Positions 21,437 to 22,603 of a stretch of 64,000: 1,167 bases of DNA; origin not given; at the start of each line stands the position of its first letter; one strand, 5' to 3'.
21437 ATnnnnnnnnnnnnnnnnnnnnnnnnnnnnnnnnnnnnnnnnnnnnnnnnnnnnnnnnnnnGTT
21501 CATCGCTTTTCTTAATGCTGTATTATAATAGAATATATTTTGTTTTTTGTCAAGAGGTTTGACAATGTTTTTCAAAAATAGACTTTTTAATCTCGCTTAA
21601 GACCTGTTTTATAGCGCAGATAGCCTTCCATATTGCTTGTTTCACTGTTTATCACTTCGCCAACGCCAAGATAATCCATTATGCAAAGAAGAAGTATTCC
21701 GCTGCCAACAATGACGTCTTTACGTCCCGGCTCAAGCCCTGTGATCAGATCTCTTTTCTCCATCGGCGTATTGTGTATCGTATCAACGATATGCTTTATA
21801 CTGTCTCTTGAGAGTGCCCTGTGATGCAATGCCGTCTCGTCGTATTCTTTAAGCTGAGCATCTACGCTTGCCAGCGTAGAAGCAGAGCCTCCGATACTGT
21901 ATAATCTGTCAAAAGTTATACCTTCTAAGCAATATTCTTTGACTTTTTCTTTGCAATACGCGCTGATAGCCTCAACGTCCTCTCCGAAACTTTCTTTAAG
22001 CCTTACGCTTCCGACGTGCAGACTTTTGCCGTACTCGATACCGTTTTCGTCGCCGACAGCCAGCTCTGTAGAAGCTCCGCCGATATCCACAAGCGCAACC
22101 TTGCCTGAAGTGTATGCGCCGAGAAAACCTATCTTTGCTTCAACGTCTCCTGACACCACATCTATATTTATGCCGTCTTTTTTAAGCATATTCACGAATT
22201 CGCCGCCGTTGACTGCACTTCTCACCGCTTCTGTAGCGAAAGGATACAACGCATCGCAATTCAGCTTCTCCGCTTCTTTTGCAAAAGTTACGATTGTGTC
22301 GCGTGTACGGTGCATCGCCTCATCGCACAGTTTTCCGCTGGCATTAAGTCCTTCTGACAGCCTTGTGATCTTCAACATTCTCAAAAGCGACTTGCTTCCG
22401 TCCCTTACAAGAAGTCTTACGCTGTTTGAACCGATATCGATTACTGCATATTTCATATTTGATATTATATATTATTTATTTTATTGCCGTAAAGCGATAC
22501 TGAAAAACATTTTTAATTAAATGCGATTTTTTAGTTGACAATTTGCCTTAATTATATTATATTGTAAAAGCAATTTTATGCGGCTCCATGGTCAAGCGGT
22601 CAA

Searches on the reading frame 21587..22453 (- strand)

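Call 87: search_protein_families(library=pfam, proteins=[window:21587-22453:-], max_evalue=0.001)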
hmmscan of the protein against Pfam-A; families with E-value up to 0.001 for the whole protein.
window:21587-22453:- (288 aa): 2 families
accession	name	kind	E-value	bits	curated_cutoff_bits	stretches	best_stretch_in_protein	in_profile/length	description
PF02541.22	Ppx-GppA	-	2.3e-41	142.6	27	1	21-279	11-278/285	Ppx/GppA phosphatase family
PF14450.12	FtsA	-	0.00023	22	31.8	0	120-170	1-44/127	Cell division protein FtsA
